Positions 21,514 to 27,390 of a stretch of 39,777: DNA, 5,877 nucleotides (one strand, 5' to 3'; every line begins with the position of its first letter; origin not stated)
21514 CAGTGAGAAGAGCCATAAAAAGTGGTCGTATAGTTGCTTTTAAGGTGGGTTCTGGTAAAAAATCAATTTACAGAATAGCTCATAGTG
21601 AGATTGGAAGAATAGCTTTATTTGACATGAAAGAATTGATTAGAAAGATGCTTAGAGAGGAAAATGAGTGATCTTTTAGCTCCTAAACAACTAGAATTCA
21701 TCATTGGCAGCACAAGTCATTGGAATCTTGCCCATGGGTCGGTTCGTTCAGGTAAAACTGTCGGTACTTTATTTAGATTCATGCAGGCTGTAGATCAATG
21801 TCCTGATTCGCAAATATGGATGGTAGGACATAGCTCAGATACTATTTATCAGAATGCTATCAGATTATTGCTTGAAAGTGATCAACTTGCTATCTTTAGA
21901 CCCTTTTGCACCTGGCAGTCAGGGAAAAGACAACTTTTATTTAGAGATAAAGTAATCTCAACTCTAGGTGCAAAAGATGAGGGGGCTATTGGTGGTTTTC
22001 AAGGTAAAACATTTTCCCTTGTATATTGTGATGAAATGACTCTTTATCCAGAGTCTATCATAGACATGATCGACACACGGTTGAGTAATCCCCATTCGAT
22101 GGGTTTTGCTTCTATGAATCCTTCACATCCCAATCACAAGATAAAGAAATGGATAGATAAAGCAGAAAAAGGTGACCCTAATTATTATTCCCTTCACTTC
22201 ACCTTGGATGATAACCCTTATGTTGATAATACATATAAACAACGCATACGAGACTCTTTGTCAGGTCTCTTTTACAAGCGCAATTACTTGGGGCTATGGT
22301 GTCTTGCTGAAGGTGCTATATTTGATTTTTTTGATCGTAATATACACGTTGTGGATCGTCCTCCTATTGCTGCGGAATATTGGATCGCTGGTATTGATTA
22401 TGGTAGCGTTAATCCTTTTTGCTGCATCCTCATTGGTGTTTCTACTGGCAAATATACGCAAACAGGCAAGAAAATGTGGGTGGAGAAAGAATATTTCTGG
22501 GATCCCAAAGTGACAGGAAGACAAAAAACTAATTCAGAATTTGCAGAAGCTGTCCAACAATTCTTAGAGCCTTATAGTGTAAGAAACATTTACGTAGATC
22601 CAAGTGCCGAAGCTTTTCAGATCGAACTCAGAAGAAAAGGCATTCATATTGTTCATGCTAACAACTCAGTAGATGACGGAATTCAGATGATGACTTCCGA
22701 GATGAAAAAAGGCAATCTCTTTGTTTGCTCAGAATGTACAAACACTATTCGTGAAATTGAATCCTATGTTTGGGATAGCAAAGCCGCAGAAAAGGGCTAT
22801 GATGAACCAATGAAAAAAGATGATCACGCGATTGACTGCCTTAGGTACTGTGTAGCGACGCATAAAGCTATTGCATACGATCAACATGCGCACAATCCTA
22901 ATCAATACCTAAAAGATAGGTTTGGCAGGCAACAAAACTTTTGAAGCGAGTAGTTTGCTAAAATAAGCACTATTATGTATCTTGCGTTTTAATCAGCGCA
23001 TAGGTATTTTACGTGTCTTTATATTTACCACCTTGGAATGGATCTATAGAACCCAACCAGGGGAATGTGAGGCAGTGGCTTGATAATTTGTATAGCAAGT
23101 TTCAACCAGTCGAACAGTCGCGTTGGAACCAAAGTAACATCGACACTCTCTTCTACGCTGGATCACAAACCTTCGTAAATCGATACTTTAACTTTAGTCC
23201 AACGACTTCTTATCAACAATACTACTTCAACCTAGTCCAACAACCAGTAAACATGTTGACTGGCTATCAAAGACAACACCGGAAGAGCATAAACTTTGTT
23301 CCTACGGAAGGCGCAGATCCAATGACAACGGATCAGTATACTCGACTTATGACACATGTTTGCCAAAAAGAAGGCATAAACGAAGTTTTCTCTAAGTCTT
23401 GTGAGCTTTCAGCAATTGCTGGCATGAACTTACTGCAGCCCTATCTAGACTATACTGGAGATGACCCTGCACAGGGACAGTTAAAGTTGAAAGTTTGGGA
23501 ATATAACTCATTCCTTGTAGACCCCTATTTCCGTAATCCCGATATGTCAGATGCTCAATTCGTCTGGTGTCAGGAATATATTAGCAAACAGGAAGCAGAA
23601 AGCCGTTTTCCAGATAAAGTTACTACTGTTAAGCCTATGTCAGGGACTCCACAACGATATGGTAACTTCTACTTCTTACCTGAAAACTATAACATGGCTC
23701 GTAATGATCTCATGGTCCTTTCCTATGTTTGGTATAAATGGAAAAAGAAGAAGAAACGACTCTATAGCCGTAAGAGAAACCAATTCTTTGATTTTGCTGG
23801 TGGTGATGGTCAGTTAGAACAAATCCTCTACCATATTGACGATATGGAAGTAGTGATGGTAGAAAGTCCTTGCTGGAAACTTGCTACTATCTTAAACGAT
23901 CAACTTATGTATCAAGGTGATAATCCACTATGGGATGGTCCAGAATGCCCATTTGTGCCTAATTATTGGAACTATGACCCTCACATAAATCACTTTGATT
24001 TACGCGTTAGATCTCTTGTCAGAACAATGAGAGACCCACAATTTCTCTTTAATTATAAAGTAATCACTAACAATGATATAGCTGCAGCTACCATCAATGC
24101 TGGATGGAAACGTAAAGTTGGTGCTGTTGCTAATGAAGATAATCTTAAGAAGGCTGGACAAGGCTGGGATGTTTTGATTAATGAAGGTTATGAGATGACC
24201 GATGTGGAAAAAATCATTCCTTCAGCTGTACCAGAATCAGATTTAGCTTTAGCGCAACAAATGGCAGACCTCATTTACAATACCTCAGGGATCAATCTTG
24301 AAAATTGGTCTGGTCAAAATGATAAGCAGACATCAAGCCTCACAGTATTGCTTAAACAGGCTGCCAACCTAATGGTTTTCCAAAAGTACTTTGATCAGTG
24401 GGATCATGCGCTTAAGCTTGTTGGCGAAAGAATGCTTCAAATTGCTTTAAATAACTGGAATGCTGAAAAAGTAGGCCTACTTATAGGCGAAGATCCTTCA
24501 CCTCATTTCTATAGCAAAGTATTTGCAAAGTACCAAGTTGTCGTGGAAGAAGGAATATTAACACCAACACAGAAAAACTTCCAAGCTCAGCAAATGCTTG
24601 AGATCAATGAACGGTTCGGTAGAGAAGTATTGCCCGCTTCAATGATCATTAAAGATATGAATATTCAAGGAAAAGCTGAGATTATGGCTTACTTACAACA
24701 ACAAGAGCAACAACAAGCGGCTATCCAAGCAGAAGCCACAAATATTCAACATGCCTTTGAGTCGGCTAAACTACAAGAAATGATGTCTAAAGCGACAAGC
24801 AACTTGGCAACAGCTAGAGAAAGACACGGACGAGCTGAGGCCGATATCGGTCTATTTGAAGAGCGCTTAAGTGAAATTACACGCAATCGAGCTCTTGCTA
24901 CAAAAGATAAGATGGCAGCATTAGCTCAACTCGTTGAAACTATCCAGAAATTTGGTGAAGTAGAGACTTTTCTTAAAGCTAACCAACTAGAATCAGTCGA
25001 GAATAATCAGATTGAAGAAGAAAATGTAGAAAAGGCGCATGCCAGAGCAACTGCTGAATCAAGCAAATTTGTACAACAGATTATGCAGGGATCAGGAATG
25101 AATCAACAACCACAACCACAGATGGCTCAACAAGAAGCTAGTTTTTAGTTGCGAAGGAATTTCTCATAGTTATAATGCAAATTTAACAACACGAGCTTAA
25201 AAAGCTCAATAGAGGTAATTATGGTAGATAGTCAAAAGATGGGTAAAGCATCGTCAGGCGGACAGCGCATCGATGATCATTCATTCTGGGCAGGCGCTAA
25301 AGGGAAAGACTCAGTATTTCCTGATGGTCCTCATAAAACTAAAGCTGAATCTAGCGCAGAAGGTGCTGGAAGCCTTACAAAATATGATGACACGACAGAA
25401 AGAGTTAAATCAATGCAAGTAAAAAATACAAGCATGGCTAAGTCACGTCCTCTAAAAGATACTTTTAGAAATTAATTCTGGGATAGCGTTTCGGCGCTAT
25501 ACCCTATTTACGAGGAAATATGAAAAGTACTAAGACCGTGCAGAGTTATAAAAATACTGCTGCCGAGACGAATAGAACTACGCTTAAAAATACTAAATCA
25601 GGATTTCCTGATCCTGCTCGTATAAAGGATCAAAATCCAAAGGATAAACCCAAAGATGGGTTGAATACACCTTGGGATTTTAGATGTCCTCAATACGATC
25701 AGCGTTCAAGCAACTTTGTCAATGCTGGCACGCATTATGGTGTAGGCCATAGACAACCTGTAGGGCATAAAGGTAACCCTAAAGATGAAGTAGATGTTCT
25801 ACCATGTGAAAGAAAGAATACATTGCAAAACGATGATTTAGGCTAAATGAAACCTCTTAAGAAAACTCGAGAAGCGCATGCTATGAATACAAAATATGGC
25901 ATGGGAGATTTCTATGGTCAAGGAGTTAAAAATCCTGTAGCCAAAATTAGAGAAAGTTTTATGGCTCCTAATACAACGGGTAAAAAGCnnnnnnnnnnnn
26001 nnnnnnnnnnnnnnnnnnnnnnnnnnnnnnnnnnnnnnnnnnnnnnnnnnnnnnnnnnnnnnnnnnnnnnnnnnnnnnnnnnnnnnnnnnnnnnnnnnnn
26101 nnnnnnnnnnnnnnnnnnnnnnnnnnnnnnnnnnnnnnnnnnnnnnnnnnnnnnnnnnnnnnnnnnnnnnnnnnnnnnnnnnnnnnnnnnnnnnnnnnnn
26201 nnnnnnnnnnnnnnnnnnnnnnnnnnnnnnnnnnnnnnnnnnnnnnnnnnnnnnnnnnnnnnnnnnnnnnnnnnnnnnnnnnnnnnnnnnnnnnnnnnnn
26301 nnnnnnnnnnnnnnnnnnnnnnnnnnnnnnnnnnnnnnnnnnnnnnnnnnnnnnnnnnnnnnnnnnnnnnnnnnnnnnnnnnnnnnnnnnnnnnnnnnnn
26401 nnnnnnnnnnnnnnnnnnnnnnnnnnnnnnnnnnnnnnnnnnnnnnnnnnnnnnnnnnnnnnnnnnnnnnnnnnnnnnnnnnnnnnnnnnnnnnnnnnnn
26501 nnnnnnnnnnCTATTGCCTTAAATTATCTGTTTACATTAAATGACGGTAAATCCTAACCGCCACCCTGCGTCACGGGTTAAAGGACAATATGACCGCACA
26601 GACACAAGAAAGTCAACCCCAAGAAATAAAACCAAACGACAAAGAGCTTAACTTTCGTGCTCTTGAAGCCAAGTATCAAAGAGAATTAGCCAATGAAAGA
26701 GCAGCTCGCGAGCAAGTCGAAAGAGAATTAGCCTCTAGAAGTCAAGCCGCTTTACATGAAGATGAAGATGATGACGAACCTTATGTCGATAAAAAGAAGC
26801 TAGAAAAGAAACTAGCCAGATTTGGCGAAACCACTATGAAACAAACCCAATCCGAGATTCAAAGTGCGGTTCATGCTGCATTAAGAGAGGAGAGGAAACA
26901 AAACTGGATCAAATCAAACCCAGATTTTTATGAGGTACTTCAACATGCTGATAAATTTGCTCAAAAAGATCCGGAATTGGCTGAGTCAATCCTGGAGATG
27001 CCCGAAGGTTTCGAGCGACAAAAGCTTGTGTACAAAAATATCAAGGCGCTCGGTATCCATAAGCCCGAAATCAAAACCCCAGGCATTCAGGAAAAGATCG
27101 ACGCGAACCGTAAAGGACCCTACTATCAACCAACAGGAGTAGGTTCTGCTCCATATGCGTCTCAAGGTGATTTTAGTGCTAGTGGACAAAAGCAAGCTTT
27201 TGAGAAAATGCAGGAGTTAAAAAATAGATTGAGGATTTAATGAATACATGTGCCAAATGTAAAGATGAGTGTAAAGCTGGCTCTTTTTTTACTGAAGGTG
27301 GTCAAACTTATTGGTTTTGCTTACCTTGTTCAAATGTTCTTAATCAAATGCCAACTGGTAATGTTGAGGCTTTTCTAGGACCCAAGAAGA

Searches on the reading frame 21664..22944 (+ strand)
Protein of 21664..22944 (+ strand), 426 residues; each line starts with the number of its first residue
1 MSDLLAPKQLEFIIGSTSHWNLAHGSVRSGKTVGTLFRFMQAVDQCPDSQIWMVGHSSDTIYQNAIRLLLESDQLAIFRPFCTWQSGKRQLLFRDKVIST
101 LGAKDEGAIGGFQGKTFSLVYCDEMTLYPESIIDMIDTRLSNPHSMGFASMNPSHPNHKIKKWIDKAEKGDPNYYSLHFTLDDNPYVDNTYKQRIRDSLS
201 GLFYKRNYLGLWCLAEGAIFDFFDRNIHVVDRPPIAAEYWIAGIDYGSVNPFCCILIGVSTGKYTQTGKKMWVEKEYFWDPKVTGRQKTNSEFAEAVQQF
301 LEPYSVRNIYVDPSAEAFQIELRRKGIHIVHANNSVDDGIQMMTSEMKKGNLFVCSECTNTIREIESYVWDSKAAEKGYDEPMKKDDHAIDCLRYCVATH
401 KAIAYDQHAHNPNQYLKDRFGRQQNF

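Call 12: search_protein_families(library=phrogs, proteins=[window:21664-22944:+], max_evalue=0.001)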
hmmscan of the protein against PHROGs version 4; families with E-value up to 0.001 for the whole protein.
window:21664-22944:+ (426 aa): 7 families
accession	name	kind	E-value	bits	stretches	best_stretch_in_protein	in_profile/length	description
phrog_2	-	head and packaging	1.9e-48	166.8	1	7-400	268-592/807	terminase large subunit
phrog_10250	-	head and packaging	2e-37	130.1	1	197-402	3-217/228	terminase large subunit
phrog_5653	-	head and packaging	9.5e-25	88.5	1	210-403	1-183/199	terminase large subunit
phrog_6672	-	head and packaging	5.7e-19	69.1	1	289-399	19-128/145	terminase large subunit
phrog_979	-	head and packaging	2.7e-13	50.5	1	7-165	156-315/642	terminase large subunit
phrog_3717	-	head and packaging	1.1e-07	32.6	1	20-249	25-261/277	terminase large subunit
phrog_29775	-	unknown function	0.0002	22.1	1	28-207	4-185/212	-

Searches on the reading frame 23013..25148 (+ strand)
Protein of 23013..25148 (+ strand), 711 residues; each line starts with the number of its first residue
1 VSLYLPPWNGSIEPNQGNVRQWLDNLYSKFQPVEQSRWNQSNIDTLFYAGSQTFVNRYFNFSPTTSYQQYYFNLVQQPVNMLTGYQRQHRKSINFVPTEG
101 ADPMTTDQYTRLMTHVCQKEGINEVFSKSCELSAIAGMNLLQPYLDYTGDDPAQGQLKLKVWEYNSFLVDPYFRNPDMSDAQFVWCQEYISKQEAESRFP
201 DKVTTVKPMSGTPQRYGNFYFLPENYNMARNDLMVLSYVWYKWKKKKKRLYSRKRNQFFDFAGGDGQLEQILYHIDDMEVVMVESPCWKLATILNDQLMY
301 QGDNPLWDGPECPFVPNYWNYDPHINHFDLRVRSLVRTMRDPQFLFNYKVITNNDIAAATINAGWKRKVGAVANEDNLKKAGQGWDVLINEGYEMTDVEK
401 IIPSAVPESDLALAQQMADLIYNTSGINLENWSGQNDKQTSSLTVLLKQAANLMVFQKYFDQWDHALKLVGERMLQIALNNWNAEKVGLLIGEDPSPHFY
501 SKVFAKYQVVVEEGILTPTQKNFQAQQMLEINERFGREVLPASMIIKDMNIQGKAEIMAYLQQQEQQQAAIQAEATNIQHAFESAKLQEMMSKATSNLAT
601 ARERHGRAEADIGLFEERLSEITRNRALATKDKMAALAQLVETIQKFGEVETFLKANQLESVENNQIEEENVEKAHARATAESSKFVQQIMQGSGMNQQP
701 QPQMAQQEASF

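Call 12: search_protein_families(library=phrogs, proteins=[window:23013-25148:+], max_evalue=0.001)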
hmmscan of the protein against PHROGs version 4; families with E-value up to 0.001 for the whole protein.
window:23013-25148:+ (711 aa): 1 family
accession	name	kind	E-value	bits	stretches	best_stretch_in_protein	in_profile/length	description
phrog_156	-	head and packaging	8.3e-51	174.2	1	21-704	10-665/681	portal protein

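Call 50: search_dna_similar(query=window:23013-25148:+, collection=phages, mode=protein, max_evalue=0.00001, max_rows=15)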
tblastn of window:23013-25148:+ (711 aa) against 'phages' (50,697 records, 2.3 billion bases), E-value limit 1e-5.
No match.

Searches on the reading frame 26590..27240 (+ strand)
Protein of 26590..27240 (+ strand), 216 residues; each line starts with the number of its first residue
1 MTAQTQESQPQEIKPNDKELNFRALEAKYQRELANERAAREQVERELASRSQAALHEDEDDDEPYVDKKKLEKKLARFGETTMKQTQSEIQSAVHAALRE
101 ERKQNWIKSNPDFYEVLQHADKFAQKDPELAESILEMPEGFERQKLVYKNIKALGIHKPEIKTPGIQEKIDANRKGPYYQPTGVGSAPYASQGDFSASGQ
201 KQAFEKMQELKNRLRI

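Call 33: search_protein_families(library=pfam, proteins=[window:26590-27240:+], max_evalue=0.01)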
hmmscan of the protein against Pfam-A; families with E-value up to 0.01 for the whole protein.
window:26590-27240:+ (216 aa): 0 families

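Call 100: search_solved_structures(query=window:26590-27240:+, max_evalue=1)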
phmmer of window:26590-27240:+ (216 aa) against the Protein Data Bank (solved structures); distinct sequences matched with E-value up to 1: 0.
